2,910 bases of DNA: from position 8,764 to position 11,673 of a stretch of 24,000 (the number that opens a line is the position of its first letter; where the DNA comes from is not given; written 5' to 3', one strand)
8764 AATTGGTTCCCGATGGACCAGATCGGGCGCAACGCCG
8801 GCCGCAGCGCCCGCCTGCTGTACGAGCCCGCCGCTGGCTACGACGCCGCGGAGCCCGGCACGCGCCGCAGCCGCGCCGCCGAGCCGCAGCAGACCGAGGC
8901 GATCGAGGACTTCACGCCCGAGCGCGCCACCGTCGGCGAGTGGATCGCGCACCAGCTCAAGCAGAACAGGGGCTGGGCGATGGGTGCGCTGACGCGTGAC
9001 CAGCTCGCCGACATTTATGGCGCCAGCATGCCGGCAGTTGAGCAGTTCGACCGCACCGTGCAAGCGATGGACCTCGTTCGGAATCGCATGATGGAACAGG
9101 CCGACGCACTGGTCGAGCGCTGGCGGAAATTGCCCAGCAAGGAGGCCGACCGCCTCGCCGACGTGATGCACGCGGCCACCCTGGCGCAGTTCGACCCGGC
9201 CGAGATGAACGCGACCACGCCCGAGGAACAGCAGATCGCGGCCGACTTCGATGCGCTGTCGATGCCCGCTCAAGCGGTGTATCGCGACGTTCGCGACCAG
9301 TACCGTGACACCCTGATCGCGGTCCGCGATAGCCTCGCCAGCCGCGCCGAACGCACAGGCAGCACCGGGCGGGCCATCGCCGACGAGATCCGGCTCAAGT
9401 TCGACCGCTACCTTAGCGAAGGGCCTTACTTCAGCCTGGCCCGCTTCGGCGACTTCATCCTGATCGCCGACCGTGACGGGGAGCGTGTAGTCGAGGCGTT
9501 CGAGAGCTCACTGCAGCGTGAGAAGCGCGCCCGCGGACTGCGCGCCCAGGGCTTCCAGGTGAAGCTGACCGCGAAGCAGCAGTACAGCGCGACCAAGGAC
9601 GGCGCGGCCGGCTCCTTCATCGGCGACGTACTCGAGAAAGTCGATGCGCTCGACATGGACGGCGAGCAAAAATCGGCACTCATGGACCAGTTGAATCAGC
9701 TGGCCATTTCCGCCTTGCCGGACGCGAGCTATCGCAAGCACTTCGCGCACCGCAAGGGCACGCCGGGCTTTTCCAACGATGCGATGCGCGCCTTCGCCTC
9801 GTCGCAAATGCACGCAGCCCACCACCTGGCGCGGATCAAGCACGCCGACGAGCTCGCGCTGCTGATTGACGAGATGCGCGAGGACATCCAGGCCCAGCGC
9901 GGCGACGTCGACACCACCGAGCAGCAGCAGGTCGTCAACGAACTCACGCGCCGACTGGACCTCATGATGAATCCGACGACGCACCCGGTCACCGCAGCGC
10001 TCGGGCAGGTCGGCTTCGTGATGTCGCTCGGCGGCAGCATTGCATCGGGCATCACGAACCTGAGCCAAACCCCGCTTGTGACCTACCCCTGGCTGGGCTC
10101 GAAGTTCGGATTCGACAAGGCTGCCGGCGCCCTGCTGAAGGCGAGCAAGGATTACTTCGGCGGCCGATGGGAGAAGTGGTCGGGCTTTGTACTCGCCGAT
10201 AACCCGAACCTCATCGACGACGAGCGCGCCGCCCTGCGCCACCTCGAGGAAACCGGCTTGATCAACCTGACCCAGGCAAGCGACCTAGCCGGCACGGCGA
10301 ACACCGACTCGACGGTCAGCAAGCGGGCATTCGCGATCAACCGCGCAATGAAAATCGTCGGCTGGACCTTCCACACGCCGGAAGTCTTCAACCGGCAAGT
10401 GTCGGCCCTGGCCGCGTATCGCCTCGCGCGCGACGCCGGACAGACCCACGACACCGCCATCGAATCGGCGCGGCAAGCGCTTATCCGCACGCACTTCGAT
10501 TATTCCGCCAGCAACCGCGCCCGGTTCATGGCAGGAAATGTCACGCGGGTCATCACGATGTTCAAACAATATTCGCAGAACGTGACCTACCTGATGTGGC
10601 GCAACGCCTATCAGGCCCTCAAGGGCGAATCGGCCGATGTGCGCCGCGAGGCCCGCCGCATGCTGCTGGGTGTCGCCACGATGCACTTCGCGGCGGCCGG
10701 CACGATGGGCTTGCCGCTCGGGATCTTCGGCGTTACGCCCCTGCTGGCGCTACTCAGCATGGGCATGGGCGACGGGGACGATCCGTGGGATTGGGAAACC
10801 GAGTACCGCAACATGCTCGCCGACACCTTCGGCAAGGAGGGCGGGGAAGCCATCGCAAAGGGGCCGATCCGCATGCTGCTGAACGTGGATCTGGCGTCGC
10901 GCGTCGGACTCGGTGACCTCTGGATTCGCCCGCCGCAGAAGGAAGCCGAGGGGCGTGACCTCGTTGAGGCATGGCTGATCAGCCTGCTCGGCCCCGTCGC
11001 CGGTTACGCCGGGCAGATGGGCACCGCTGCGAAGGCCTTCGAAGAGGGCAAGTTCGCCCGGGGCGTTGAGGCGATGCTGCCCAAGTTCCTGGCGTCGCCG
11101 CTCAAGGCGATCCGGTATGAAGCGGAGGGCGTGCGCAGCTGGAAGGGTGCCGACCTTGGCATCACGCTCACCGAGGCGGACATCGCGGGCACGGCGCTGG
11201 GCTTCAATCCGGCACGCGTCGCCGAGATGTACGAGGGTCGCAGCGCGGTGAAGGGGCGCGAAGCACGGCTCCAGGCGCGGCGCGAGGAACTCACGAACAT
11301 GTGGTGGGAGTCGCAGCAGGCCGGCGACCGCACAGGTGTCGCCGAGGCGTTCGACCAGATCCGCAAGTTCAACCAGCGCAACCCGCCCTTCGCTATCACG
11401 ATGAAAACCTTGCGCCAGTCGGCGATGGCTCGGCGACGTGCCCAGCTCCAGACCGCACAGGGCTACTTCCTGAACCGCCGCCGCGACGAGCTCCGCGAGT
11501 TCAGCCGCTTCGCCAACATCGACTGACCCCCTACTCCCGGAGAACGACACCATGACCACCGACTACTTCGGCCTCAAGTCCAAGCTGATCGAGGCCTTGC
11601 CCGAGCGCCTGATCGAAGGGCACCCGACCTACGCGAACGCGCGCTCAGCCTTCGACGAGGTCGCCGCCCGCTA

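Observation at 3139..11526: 8.4-kb single ORF encoding a polyvalent protein takes up about one third of a satellite-like island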

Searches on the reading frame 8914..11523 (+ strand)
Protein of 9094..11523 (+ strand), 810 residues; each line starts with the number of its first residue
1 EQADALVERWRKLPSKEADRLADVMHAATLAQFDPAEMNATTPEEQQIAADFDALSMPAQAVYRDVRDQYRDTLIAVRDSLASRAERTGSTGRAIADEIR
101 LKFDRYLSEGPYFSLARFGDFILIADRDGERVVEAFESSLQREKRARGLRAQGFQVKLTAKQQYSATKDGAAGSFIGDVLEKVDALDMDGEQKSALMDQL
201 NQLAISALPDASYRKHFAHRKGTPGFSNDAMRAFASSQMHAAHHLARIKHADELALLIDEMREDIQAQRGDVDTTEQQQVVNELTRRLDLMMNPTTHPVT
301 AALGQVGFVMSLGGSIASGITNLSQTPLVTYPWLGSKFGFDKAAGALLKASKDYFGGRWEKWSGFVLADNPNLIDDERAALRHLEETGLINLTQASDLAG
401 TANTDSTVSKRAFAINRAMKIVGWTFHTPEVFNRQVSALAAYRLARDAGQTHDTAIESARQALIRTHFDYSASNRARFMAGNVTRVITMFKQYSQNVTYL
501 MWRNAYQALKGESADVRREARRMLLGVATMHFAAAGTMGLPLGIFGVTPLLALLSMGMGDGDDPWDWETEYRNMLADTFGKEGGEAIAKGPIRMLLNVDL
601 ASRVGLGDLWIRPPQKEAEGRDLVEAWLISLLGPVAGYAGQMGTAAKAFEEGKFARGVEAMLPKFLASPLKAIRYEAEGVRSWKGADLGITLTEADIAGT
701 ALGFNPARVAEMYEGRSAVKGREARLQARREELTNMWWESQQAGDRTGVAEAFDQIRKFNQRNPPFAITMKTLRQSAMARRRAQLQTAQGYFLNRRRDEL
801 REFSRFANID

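Call 22: search_dna_similar(query=window:9094-11523:+, collection=phages, mode=protein, max_rows=30, rows=spread)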
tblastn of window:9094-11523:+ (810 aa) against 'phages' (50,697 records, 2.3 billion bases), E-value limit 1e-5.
Records with a match: 73; places in all: 73; records where one place covers at least 80% of the query: 66.
Best place of each record, by identity: <60% 73.
By first word of the organism name: Pseudomonas 42; Klebsiella 6; Erwinia 5; Vibrio 4; Rhizobium 4; Ochrobactrum 2; Sinorhizobium 2; Microcystis 2; Agrobacterium 2; Serratia 2; and 2 more.
By host as written in the record: Pseudomonas aeruginosa 20; - 7; Pseudomonas aeruginosa PAO1 4; Klebsiella pneumoniae NI9 3; Ochrobactrum intermedium 2; Agrobacterium tumefaciens C58 2; Vibrio fischeri 12A4 2; Pseudomonas fluorescens SBW25 2; and 23 more.
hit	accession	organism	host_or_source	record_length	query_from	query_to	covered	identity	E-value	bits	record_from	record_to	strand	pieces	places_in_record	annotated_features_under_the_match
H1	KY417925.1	Ochrobactrum phage POI1126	Ochrobactrum intermedium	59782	2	795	98%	34.9%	2e-121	409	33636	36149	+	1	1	DNA methylase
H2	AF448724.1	Sinorhizobium phage PBC5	Sinorhizobium meliloti 2011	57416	3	793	98%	33.8%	1e-113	386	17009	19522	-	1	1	orf23: putative DNA methylase | orf24: unknown | orf25: unknown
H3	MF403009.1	Agrobacterium phage Atu_ph08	Agrobacterium tumefaciens C58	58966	2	796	98%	32.1%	3e-110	377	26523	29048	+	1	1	Snf2 family helicase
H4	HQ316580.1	Vibrio phage douglas 12A4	Vibrio fischeri 12A4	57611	7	806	99%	30.5%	2e-101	350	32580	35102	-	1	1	hypothetical protein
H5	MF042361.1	Pseudomonas phage Skulduggery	Pseudomonas fluorescens SBW25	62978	4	799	98%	30.3%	3e-105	362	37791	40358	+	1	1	hypothetical protein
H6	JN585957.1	Erwinia phage PEp14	Erwinia pyrifoliae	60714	2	802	99%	29.9%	4e-95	332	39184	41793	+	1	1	putative DNA methylase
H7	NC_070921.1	Erwinia phage Pavtok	Erwinia amylovora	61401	2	802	99%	29.8%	3e-94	329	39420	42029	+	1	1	DarB-like antirestriction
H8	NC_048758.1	Serratia phage Parlo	Serratia marcescens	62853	4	802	99%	29.5%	2e-93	327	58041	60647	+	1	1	DarB-like antirestriction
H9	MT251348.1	Klebsiella phage SJM3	Klebsiella pneumoniae NI9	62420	4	796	98%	28.3%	6e-85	302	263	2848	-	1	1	PLxRFG domain-containing protein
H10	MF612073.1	Klebsiella phage SopranoGao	Klebsiella pneumoniae 51503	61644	4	796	98%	28.2%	1e-84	301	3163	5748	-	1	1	PLxRFG protein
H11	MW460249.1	Pseudomonas phage Itty13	Pseudomonas aeruginosa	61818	195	798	75%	34.3%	1e-89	316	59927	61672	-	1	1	hypothetical protein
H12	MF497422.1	Vibrio phage vB_VspS_VS-ABTNL-3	Vibrio splendidus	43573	2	796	98%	24.9%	3e-43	176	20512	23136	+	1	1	putative DNA methylase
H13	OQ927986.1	Shewanella phage vB_SbaS_Y11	Shewanella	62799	107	781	83%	26.2%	4e-26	122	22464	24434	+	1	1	methyltransferase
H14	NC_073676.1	Pseudomonas phage Epa33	Pseudomonas sp.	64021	71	800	90%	24.2%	5e-22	108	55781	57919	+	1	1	structural protein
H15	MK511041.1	Pseudomonas phage vB_Pae_CF69a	Pseudomonas aeruginosa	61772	71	800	90%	24.2%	6e-22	108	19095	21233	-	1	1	hypothetical protein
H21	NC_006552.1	Pseudomonas phage F116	Pseudomonas aeruginosa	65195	71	800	90%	24.0%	7e-23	111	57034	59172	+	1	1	hypothetical protein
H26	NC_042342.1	Pseudomonas phage H66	Pseudomonas aeruginosa HIM-6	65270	71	800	90%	24.0%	3e-22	109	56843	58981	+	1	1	PLxRFG domain-containing protein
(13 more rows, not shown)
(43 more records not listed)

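Call 23: search_dna_similar(query=window:9094-11523:+, collection=plasmids, mode=protein, max_rows=25)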
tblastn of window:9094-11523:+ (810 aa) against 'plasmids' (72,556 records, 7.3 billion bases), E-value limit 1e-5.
Records with a match: 12; places in all: 12; records where one place covers at least 80% of the query: 5.
Best place of each record, by identity: <60% 12.
By first word of the organism name: Acinetobacter 6; Neisseria 2; Brucella 1; Chromobacterium 1; Roseicitreum 1; Massilia 1.
By predicted mobility (MOB-suite, as given by PLSDB): non-mobilizable 12.
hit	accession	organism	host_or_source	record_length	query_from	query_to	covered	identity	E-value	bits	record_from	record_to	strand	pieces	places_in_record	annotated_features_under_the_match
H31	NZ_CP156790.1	Acinetobacter sp. ANC 7919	cattle,whole organism,cattle feces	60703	3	807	99%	36.2%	1e-137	458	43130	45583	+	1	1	PLxRFG domain-containing protein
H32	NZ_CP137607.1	Brucella pseudintermedia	Zophobas morio,animal,homogenized ...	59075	2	795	98%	34.9%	8e-121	409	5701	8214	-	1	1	PLxRFG domain-containing protein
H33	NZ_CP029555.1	Chromobacterium phragmitis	bacterial culture,tidal marsh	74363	1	782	97%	32.4%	6e-100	348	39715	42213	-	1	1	PLxRFG domain-containing protein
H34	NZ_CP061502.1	Roseicitreum antarcticum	Intertidal sediment,Sandy intertidal ...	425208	6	802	98%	31.0%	7e-107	368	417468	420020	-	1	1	PLxRFG domain-containing protein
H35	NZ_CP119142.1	Neisseria gonorrhoeae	Homo sapiens,whole organism,synovial ...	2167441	52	637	72%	40.8%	1e-112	385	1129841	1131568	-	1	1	none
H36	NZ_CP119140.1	Neisseria gonorrhoeae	Homo sapiens,whole organism,blood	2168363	52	637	72%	40.8%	1e-111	382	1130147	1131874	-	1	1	none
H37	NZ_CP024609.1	Massilia violaceinigra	cell culture,Tianshan glacier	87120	105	802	86%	27.0%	4e-23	114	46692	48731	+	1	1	PLxRFG domain-containing protein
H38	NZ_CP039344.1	Acinetobacter baumannii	Homo sapiens,trach asp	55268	207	774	70%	21.4%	5e-15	87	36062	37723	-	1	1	PLxRFG domain-containing protein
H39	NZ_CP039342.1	Acinetobacter baumannii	Homo sapiens,trach asp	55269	207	774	70%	21.4%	5e-15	87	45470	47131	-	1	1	PLxRFG domain-containing protein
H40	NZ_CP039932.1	Acinetobacter baumannii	Homo sapiens,blood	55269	207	774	70%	21.4%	5e-15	87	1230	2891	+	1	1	none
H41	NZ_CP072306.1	Acinetobacter baumannii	Homo sapiens,Respiratory specimen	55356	207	774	70%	21.4%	5e-15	87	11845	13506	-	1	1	PLxRFG domain-containing protein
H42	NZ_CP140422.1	Acinetobacter baumannii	Homo sapiens,blood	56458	207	774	70%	21.4%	5e-15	87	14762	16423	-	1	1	PLxRFG domain-containing protein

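Call 24: get_annotated_region(hit=H1, flank=14000)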
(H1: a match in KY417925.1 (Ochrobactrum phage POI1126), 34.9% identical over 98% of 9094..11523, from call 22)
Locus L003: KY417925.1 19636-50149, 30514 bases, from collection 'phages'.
description: Ochrobactrum phage POI1126, complete genome.
organism: Ochrobactrum phage POI1126 (NCBI taxid 1932118)
taxonomy: Viruses; Duplodnaviria; Heunggongvirae; Uroviricota; Caudoviricetes; Namazuvirus; Namazuvirus POI1126
host: Ochrobactrum intermedium; source: -; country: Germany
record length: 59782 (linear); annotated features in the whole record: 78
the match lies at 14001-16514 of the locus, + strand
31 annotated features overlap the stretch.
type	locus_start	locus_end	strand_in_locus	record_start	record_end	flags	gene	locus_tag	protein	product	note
CDS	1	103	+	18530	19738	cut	-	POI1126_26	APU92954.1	chaperone of endosialidase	gp26; chaperone of endosialidase/Virion-associated component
CDS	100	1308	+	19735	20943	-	-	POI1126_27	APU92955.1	hypothetical protein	gp27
CDS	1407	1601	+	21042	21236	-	-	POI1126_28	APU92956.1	hypothetical protein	gp28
CDS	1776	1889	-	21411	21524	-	-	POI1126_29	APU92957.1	hypothetical protein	gp29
CDS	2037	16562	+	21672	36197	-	-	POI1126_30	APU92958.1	DNA methylase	gp30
CDS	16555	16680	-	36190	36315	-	-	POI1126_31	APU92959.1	hypothetical protein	gp31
CDS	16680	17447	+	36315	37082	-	-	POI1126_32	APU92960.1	secretion activator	gp32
CDS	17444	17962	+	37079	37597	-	-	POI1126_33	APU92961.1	hypothetical protein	gp33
CDS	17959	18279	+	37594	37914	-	-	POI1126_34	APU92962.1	hypothetical protein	gp34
CDS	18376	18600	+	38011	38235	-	-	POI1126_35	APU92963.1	ABC transporter permease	gp35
CDS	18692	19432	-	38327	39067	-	-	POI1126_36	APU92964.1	transcriptional regulator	gp36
CDS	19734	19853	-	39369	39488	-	-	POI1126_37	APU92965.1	hypothetical protein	gp37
CDS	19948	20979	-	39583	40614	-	-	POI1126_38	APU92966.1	partitioning protein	gp38; partitioning protein RepB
CDS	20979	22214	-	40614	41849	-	-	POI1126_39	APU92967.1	partitioning protein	gp39; partitioning protein RepA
CDS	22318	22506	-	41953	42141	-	-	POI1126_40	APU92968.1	hypothetical protein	gp40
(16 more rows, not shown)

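Call 25: get_annotated_region(hit=H21, flank=14000)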
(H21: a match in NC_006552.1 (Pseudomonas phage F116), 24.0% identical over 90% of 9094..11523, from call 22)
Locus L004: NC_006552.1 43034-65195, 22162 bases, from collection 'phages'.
description: Pseudomonas phage F116, complete genome.
organism: Pseudomonas phage F116 (NCBI taxid 2679904)
taxonomy: Viruses; Duplodnaviria; Heunggongvirae; Uroviricota; Caudoviricetes; Hollowayvirus; Hollowayvirus F116
host: Pseudomonas aeruginosa; source: -; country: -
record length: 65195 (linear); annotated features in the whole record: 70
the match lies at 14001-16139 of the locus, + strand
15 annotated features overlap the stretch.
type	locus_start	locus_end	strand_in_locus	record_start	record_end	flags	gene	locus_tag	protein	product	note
CDS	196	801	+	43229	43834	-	-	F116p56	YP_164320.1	hypothetical protein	-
CDS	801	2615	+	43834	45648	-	-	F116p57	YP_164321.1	hypothetical protein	-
CDS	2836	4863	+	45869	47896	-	-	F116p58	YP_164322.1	hypothetical protein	-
CDS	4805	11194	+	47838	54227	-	-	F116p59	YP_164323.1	methyltransferase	-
CDS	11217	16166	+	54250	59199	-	-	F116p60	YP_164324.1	hypothetical protein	-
CDS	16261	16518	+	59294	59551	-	-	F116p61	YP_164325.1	holin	-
CDS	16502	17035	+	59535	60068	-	-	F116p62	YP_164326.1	glycoside hydrolase family protein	-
CDS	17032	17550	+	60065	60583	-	-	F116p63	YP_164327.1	Rz-like spanin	-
CDS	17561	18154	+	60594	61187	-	-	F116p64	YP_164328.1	head fiber protein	-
CDS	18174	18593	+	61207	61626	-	-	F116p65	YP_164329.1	hypothetical protein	-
CDS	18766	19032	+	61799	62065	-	-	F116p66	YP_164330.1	hypothetical protein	-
CDS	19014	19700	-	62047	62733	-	-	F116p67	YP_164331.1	SOS response-associated peptidase family protein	-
CDS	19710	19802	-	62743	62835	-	-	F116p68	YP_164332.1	hypothetical protein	-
CDS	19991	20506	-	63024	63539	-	-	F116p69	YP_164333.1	hypothetical protein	-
CDS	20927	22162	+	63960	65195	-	-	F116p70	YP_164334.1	integrase arm-type DNA-binding domain-containing protein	-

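Call 58: search_protein_families(library=phrogs, proteins=[L004:2836-4860:+], max_evalue=0.001)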
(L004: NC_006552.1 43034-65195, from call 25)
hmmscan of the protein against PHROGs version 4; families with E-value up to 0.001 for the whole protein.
L004:2836-4860:+ (675 aa): 1 family
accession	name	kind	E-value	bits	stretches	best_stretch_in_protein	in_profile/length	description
phrog_11341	-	unknown function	0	1053.2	1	1-675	18-678/678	-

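Call 59: search_protein_families(library=pfam, proteins=[L004:2836-4860:+], max_evalue=0.01)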
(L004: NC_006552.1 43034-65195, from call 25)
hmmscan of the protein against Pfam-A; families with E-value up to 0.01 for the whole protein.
L004:2836-4860:+ (675 aa): 0 families

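Call 70: predict_structure(alignment_id=A2)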
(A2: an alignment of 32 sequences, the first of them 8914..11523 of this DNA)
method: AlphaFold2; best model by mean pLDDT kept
length: 870 residues; sequences in the alignment: 32
mean_pLDDT: 76.4   pTM: 0.71
mean pLDDT of the five models: 76.4, 75.3, 67.9, 66.2, 64.5
residues with pLDDT >= 90: 133; 70-90: 485; 50-70: 196; < 50: 56
segments of 3 or more residues with pLDDT < 50: 1-5, 276-278, 465-470, 604-610, 612-619, 676-680, 851-870
pLDDT, mean of each block of 10 residues (from residue 1): 51 70 86 88 91 83 82 87 86 88 92 95 92 88 82 85 83 64 79 69 83 86 69 72 82 80 63 49 68 79 86 91 83 79 90 72 70 70 85 92 93 87 81 92 84 60 50 59 75 94 96 94 87 84 76 85 86 88 85 77 51 49 58 67 72 70 69 51 59 67 70 72 77 79 64 77 72 61 72 86 86 87 80 80 70 44 38
secondary structure, 60 per line:
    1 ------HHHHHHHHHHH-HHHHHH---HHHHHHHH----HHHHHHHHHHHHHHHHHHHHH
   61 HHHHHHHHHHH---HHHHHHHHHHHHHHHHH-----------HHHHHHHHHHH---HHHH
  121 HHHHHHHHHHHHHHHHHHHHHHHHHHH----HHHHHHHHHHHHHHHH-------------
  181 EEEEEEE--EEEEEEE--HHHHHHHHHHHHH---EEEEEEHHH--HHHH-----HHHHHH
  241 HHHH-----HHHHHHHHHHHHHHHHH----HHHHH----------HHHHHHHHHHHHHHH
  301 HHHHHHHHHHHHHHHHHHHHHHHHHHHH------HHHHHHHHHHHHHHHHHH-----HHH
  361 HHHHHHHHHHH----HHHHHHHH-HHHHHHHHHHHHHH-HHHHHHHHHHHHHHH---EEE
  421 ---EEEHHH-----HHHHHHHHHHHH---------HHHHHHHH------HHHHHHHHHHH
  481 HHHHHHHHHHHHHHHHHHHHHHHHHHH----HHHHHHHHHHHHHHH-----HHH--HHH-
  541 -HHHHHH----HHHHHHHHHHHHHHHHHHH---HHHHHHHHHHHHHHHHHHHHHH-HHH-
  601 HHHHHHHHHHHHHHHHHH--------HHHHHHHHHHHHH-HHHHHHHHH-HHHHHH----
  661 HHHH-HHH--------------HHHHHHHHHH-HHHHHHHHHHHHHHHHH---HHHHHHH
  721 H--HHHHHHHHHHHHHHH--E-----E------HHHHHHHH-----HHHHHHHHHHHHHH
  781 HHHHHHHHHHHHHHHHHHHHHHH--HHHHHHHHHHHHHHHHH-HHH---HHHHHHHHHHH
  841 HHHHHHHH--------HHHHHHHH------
elements in order (helices of 4 or more, strands of 3 or more residues): H7-17 H19-24 H28-35 H40-71 H75-91 H103-113 H117-147 H152-167 E181-187 E190-196 H199-211 E215-220 H226-229 H235-244 H250-266 H271-275 H286-328 H335-352 H358-371 H376-383 H385-398 H400-414 E418-420 E424-426 H435-446 H456-463 H470-507 H512-526 H542-547 H552-570 H574-595 H601-618 H627-639 H641-649 H651-656 H661-664 H683-692 H694-710 H714-721 H724-738 H754-761 H767-803 H806-822 H830-848 H857-864

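Call 74: fold_search(model_id=the predicted structure, library=pdb)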
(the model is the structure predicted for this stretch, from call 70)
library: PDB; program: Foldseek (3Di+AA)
matches with E <= 10: 130; with E <= 0.001: 0
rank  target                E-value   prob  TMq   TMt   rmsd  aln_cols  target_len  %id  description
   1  9nfm                  6.5e-01  0.05  0.08  0.07  39.7       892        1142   11  Tuna P-glycoprotein bound to DDT (released 2025-06-04)
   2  8y4w_A                7.8e-01  0.08  0.10  0.12  29.1       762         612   11  Sialic acid bound form of Tripartite ATP-independent Periplasmic (TRAP) transporter from Fusobacterium nucleatum. (released 2024-12-11)
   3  8thj_A                8.7e-01  0.06  0.10  0.12  29.6       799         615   11  Cryo-EM structure of the Tripartite ATP-independent Periplasmic (TRAP) transporter SiaQM from Haemophilus influenzae ( (released 2023-11-22)
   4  9jup                  1.0e+00  0.03  0.07  0.06  34.9       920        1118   10  Structure of Arabidopsis thaliana ABCB1 with AMP-PNP bound in the outward-facing conformation (released 2025-03-05)
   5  9ctc                  1.0e+00  0.04  0.08  0.07  36.1       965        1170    9  SapNP reconstituted Human ABCB1 in complex with Zosuquidar and ATP/Mg (released 2025-01-22)
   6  6fmy                  1.2e+00  0.07  0.08  0.11  24.4       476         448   14  IMISX-EP of S-PepTSt (released 2018-09-05)
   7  8w20_A                1.2e+00  0.06  0.08  0.09  60.9       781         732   13  Umb1 umbrella toxin particle (released 2024-04-17)
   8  8wi5_A                1.2e+00  0.02  0.06  0.05  36.0       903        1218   10  M5PI-bound hMRP5 (released 2024-07-03)
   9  4q9j_A                1.3e+00  0.03  0.08  0.07  36.7       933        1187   10  P-glycoprotein cocrystallised with QZ-Val (released 2015-03-04)
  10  8ght_A                1.4e+00  0.14  0.09  0.18  17.3       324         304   11  Cryo-electron microscopy structure of the zinc transporter from Bordetella bronchiseptica (released 2023-06-21)
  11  7o9w_A                1.5e+00  0.02  0.07  0.06  37.8       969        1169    9  Encequidar-bound human P-glycoprotein in complex with UIC2-Fab (released 2022-01-12)
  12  6yvr_AAA              1.6e+00  0.05  0.06  0.10  26.2       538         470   10  Crystal structure of the neurotensin receptor 1 in complex with the peptide full agonist NTS8-13 (released 2021-02-10)
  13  7z8f_e                1.8e+00  0.04  0.10  0.03  57.2       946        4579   12  Composite structure of dynein-dynactin-BICDR on microtubules (released 2022-07-27)
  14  5lzr_B                1.9e+00  0.04  0.08  0.10  28.9       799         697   10  Crystal structure of Thermotoga maritima sodium pumping membrane integral pyrophosphatase in complex with tungstate an (released 2016-12-14)
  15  1st6                  2.3e+00  0.03  0.10  0.09  26.1       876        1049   11  Crystal structure of a cytoskeletal protein (released 2004-08-03)
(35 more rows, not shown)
